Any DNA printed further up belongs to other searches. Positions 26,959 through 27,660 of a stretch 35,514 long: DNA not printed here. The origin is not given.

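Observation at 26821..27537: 238-aa 'mini-secretin': signal peptide, one N1-like domain and a strongly shortened secretin core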

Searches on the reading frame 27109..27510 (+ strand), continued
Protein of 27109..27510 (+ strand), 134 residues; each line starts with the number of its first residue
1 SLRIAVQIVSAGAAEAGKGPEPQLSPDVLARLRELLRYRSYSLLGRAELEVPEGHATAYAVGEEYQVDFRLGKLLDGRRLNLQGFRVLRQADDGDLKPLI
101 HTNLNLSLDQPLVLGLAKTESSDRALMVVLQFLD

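Call 55: find_encoding_contigs(protein=P0270, flank=10000, max_places=3)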
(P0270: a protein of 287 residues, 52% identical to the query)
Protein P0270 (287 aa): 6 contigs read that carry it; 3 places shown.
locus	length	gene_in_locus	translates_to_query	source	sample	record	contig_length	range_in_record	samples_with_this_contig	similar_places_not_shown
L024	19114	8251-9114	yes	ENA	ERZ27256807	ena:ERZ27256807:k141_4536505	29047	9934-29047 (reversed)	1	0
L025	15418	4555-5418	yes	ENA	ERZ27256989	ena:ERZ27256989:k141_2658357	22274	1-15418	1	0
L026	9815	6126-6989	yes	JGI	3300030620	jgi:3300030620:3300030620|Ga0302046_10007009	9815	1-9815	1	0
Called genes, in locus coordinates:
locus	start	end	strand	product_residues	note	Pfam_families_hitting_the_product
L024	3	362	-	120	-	?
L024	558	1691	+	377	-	PF00288:GHMP_kinases_N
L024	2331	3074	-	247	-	-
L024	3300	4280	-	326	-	PF01075:Glyco_transf_9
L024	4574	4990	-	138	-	-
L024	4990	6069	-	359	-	PF02606:LpxK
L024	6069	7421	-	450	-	PF04413:Glycos_transf_N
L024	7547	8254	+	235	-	PF07638:Sigma70_ECF (weak), PF04542:Sigma70_r2, PF08281:Sigma70_r4_2, PF04545:Sigma70_r4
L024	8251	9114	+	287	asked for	-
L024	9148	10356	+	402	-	PF00482:T2SSF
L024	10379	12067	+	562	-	PF05157:MshEN, PF00437:T2SSE, PF25199:nSTAND_NTPase5 (weak)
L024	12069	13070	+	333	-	-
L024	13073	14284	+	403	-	-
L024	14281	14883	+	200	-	-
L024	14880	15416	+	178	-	-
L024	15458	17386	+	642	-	PF07719:TPR_2 (faint), PF13432:TPR_16 (faint), PF03958:Secretin_N (weak), PF00263:Secretin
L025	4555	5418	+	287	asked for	-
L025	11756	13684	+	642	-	PF07719:TPR_2 (faint), PF13432:TPR_16 (faint), PF03958:Secretin_N (weak), PF00263:Secretin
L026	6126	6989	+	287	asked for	-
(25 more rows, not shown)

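Call 65: fold_search(model_id=the predicted structure, library=viral)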
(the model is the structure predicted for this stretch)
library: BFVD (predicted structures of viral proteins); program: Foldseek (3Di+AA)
matches with E <= 10: 770; with E <= 0.001: 0
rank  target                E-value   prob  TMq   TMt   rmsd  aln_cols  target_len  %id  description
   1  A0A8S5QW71            1.4e-02  0.63  0.29  0.11  10.1       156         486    8  Uncharacterized protein [Siphoviridae sp. ctzSN25]
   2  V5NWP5                2.2e-02  0.66  0.32  0.24  13.9       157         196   11  F-UL4 protein [Chelonid alphaherpesvirus 5]
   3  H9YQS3                2.4e-02  0.41  0.24  0.14  13.9       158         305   13  (no name in the UniProt tables at hand)
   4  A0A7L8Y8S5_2          3.0e-02  0.97  0.33  0.06  11.8       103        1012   13  F-box domain-containing protein [Picoa juniperi megatotivirus 1]
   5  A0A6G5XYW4            4.9e-02  0.10  0.15  0.07  14.4       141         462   11  (no name in the UniProt tables at hand)
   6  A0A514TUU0            5.2e-02  0.90  0.22  0.19   5.7        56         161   16  Uncharacterized protein [Aeromonas phage PS1]
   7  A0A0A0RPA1            5.5e-02  0.16  0.17  0.18  13.2       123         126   12  Uncharacterized protein [Escherichia phage Seurat]
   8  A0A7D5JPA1            8.5e-02  0.08  0.16  0.08  18.0       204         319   10  Minor tail protein [Microbacterium phage Bri160]
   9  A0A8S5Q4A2            8.5e-02  0.06  0.13  0.06  16.5       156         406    6  Tail protein [Siphoviridae sp. ctLNL10]
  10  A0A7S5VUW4            9.0e-02  0.41  0.26  0.19  12.3       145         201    8  (no name in the UniProt tables at hand)
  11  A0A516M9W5            9.5e-02  0.10  0.15  0.03  17.0       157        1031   11  (no name in the UniProt tables at hand)
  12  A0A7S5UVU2            1.0e-01  0.41  0.20  0.21  11.1       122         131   13  (no name in the UniProt tables at hand)
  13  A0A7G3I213            1.1e-01  0.80  0.21  0.34   5.3        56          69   11  (no name in the UniProt tables at hand)
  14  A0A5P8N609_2          1.1e-01  0.66  0.28  0.04   7.2        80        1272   18  (no name in the UniProt tables at hand)
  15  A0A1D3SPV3            1.2e-01  0.99  0.32  0.43   4.0        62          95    8  (no name in the UniProt tables at hand)
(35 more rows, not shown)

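Call 66: search_protein_families(library=pfam, proteins=[P0221, P0270, P0199, P0274, P0272], max_evalue=1)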
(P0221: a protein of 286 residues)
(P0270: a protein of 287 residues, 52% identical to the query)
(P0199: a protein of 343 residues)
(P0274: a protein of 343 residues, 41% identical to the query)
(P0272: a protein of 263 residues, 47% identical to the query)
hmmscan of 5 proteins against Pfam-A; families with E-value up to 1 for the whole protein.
P0221 (286 aa): 0 families

P0270 (287 aa): 1 family
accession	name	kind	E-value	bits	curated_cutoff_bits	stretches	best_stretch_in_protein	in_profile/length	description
PF13490.11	zf-HC2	-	0.023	15.3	22.2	1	28-37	26-35/35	Putative zinc-finger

P0199 (343 aa): 1 family
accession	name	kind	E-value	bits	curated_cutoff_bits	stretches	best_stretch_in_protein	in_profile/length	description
PF24254.1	DUF7455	-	0.18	11.8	27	1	35-46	3-14/54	Domain of unknown function (DUF7455)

P0274 (343 aa): 0 families

P0272 (263 aa): 1 family
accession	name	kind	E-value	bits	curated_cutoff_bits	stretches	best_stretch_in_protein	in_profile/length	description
PF13490.11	zf-HC2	-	0.021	15.4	22.2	1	27-37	25-35/35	Putative zinc-finger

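Call 67: search_protein_families(library=ncbifam, proteins=[P0221], max_evalue=0.1)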
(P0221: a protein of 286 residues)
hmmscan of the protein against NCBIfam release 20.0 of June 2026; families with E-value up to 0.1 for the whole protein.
P0221 (286 aa): 2 families
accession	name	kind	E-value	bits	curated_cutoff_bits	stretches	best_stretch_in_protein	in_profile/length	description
NF038083.1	CU044_5270_fam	subfamily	0.00094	19.1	100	1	72-130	13-69/284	CU044_5270 family protein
NF052375.1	antisigma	equivalog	0.015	15.3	100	1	28-117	20-109/217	anti-sigma factor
